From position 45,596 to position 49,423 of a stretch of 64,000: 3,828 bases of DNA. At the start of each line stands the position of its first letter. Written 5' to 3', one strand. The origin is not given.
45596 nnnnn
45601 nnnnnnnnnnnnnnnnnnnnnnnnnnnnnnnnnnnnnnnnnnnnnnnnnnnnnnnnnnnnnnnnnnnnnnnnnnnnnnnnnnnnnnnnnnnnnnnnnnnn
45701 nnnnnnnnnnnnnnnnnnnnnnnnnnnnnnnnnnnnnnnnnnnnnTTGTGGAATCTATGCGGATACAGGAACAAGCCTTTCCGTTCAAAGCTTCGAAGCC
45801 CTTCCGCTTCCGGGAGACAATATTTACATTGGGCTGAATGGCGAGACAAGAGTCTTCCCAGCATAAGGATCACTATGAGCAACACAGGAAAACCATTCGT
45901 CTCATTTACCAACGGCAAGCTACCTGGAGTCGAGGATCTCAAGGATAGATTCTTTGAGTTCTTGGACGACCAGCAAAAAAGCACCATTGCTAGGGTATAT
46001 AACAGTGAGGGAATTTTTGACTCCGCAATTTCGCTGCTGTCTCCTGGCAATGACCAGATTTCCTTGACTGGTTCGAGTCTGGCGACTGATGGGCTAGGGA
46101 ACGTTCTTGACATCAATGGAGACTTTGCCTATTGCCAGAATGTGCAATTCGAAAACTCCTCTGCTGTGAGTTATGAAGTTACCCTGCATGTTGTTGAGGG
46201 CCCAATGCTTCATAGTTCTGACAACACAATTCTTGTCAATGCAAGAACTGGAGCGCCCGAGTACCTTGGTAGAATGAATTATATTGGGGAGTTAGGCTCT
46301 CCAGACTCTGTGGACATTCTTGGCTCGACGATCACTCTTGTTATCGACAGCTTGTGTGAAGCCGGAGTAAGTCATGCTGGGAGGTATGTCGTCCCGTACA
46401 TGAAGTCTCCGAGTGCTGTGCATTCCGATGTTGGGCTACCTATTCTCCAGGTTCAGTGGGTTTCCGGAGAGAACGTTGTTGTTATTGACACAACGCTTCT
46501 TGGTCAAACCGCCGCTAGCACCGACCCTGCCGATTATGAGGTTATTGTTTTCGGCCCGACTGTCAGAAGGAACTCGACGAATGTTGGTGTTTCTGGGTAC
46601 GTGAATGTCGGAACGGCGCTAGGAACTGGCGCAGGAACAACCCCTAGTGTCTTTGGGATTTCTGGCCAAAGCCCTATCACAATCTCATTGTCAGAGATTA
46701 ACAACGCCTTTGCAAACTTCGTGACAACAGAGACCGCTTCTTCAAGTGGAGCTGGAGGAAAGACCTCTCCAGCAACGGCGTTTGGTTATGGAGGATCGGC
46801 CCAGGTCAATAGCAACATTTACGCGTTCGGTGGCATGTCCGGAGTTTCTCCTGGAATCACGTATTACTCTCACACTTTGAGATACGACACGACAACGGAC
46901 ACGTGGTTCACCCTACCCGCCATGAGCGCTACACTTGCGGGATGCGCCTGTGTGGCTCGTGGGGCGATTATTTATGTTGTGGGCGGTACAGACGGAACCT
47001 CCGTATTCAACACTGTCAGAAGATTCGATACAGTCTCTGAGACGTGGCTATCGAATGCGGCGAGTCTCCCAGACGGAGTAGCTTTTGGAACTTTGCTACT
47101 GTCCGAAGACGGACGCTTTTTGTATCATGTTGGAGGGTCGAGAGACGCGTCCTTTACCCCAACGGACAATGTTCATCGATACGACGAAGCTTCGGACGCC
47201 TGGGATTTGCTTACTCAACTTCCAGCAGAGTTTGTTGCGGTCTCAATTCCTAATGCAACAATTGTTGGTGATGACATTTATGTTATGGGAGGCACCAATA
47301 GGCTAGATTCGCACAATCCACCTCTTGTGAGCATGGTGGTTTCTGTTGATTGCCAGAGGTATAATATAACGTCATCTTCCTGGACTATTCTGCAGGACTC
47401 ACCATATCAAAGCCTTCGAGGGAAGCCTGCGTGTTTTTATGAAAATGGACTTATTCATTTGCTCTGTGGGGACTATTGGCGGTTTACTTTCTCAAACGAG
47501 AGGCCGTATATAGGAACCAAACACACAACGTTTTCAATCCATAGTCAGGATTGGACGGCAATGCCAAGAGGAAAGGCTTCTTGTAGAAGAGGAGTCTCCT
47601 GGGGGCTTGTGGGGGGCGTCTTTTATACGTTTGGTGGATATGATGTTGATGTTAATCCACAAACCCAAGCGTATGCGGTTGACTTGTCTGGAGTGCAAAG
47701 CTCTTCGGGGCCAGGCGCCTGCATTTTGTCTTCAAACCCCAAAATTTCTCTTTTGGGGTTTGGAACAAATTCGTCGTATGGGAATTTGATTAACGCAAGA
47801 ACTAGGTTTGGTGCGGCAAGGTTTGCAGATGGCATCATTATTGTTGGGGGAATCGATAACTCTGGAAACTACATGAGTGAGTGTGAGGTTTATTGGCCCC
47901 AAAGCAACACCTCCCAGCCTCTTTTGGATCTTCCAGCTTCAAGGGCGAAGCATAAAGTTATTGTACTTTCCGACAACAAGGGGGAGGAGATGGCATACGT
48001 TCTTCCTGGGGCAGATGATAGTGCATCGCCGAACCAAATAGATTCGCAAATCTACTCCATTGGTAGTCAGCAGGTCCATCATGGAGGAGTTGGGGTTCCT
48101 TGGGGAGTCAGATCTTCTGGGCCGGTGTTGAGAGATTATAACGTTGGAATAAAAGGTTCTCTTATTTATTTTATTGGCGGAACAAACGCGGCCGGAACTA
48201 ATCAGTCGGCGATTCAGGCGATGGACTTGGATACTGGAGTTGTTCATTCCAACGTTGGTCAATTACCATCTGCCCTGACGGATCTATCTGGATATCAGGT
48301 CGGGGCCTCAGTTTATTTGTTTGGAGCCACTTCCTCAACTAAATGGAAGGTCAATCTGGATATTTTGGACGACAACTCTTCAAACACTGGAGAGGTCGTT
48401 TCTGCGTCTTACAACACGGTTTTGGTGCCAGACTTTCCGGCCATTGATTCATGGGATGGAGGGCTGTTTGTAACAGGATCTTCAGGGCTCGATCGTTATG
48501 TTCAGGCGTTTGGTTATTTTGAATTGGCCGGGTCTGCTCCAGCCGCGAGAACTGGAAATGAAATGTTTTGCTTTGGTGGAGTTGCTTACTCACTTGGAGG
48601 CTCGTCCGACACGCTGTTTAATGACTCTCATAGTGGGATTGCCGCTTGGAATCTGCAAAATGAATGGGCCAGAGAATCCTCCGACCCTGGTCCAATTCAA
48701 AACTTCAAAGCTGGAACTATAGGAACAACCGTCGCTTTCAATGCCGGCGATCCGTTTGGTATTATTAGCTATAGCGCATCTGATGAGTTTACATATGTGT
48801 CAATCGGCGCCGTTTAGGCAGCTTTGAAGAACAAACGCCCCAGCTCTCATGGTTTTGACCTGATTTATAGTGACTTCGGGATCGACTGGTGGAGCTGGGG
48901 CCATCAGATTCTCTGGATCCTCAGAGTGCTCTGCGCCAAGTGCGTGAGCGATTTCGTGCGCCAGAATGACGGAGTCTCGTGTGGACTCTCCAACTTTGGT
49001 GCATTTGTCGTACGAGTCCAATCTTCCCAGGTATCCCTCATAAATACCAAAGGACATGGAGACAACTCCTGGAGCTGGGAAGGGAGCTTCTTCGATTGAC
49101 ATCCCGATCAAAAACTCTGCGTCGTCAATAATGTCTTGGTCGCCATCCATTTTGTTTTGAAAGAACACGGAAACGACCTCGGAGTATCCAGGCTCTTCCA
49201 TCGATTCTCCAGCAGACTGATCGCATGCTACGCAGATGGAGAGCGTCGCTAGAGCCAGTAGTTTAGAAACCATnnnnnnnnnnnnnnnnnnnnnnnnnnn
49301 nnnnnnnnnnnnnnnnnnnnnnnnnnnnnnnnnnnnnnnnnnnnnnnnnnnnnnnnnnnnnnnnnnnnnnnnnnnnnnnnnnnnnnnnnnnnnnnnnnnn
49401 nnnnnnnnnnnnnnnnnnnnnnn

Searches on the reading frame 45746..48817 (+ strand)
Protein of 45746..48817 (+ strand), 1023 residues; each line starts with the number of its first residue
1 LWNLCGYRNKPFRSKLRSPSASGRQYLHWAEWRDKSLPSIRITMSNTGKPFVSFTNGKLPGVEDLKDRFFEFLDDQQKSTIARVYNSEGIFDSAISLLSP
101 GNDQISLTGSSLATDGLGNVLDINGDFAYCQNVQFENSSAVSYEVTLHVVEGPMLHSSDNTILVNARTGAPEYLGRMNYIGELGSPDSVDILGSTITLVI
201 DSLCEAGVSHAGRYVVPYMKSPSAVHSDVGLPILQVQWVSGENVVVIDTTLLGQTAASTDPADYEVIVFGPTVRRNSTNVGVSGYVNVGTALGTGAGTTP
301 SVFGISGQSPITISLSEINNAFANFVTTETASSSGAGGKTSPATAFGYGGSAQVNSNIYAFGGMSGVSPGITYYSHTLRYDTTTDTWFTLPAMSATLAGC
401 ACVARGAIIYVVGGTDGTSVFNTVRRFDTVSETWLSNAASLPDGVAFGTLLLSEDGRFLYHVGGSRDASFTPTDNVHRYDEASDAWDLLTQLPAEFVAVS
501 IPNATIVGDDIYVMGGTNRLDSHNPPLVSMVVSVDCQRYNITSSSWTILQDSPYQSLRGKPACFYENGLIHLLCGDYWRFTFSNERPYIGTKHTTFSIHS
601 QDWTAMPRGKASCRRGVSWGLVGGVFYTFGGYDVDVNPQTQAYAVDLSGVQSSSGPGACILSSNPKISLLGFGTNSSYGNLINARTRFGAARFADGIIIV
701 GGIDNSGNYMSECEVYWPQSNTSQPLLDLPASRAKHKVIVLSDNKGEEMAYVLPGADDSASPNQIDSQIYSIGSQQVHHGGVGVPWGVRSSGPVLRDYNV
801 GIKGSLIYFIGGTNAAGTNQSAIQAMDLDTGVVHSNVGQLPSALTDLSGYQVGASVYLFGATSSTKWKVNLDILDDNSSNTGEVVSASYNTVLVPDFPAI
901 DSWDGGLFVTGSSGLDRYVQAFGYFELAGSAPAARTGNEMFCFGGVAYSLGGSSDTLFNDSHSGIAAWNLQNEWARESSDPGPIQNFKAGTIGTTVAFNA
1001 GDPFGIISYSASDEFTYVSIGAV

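Call 15: search_protein_families(library=phrogs, proteins=[window:45746-48817:+], max_evalue=0.001)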
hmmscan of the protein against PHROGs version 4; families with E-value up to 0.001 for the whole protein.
window:45746-48817:+ (1023 aa): 4 families
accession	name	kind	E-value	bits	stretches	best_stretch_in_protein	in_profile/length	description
phrog_12615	-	unknown function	9.2e-18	65.4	1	321-550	9-217/290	-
phrog_16120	-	head and packaging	2e-14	54.4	1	324-519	271-457/511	virion structural protein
phrog_11786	-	unknown function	4e-12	46.5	1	422-523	150-248/463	-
phrog_8229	-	unknown function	5e-10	40.3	1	355-517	167-328/382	-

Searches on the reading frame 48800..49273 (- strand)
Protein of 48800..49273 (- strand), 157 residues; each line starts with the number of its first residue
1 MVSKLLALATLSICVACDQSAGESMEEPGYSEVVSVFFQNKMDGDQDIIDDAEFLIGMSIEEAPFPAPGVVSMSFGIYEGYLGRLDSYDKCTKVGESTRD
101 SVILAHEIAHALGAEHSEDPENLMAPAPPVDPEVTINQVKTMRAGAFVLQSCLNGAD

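Call 15: search_protein_families(library=phrogs, proteins=[window:48800-49273:-], max_evalue=0.001)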
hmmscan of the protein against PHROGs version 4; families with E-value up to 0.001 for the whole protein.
window:48800-49273:- (157 aa): 0 families

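Call 16: search_protein_families(library=pfam, proteins=[window:48800-49273:-], max_evalue=0.01)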
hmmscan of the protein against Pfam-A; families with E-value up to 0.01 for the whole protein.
window:48800-49273:- (157 aa): 3 families
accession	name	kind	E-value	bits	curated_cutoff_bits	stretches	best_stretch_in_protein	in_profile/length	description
PF00413.30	Peptidase_M10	-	1.3e-06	28.8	24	1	60-128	102-136/159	Matrixin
PF13688.12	Reprolysin_5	-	0.0044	17.7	27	0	94-119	135-160/196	Metallo-peptidase family M12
PF13583.11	Reprolysin_4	-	0.0047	17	22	1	95-119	130-154/203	Metallo-peptidase family M12B Reprolysin-like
